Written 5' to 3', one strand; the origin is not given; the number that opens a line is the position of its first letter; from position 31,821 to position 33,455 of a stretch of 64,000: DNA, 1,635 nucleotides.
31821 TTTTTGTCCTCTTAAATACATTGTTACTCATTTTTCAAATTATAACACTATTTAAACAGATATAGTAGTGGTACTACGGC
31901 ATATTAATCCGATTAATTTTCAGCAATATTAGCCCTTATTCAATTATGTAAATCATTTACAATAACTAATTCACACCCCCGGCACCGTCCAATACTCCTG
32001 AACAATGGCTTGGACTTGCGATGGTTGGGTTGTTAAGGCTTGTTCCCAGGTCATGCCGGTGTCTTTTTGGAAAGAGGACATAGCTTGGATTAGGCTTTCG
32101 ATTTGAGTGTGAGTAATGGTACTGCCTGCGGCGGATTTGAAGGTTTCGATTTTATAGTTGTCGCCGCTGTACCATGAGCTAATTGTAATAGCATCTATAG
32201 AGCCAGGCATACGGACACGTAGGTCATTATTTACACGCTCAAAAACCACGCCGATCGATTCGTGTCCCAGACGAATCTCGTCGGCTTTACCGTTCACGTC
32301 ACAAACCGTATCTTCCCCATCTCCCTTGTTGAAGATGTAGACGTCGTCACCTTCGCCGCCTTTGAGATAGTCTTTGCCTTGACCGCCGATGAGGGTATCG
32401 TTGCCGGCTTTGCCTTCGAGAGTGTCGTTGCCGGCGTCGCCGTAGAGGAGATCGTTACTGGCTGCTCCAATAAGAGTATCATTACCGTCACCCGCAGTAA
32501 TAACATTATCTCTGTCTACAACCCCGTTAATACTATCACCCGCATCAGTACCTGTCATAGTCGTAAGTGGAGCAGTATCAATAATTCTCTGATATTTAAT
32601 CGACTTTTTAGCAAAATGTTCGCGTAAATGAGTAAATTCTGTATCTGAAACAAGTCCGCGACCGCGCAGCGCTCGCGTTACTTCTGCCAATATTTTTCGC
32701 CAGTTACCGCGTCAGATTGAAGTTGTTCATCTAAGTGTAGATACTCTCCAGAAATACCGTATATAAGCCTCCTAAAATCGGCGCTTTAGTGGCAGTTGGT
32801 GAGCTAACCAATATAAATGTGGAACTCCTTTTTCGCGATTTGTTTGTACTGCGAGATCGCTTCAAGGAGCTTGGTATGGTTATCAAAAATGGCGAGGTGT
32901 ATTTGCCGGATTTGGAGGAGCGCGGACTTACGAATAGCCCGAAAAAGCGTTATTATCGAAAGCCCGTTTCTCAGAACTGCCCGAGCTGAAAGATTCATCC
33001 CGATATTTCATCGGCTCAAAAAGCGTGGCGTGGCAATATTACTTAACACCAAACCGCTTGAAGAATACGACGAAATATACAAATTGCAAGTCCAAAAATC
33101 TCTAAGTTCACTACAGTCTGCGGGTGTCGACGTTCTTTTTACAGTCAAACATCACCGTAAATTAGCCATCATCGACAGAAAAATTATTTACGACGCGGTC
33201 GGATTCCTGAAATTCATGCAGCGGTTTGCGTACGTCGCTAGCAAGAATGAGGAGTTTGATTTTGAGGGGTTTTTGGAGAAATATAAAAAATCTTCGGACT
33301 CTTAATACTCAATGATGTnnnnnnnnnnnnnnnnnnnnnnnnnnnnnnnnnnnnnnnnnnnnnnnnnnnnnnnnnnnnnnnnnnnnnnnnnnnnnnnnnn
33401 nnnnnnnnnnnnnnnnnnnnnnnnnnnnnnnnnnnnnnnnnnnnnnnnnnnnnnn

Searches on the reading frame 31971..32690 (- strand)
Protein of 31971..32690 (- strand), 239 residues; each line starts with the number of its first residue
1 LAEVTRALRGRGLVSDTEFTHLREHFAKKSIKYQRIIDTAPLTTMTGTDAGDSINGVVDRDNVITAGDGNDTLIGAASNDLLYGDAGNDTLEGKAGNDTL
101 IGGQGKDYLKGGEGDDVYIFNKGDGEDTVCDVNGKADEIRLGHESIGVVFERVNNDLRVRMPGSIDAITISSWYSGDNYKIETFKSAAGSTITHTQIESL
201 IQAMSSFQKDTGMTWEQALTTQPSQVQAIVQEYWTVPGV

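Call 4: search_protein_families(library=pfam, proteins=[window:31971-32690:-], max_evalue=0.01)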
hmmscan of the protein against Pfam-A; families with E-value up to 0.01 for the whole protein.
window:31971-32690:- (239 aa): 2 families
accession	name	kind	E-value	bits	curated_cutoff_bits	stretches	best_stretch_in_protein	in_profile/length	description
PF00353.25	HemolysinCabind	-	1.8e-22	79.4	23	3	83-117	1-35/36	RTX calcium-binding nonapeptide repeat (4 copies)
PF06594.17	HCBP_related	-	2.3e-05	24.7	21.4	1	156-195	1-41/42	Haemolysin-type calcium binding protein related domain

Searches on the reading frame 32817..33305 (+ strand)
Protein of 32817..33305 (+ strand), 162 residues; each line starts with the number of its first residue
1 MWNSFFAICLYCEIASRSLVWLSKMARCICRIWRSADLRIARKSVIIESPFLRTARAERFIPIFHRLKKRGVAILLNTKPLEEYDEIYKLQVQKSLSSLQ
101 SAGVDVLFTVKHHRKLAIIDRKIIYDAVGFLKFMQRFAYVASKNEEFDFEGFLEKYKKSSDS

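Call 4: search_protein_families(library=pfam, proteins=[window:32817-33305:+], max_evalue=0.01)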
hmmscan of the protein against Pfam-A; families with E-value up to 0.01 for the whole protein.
window:32817-33305:+ (162 aa): 1 family
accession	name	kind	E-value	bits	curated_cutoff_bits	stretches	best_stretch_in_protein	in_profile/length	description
PF13091.12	PLDc_2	-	8.1e-07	29.4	27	1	38-125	5-94/132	PLD-like domain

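Call 5: search_protein_families(library=padloc, proteins=[window:32817-33305:+], max_evalue=0.01)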
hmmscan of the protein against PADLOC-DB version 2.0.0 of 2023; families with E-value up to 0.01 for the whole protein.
window:32817-33305:+ (162 aa): 2 families
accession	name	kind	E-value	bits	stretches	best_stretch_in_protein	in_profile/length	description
PDLC03924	MkoC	-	6.1e-05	19.3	1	38-125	1001-1092/1136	-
PDLC03922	MkoB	-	0.00053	17.4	1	38-121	320-405/610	-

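Call 6: search_protein_families(library=ncbifam, proteins=[window:32817-33305:+], max_evalue=0.01)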
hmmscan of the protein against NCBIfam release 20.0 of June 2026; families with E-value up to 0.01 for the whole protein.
window:32817-33305:+ (162 aa): 0 families
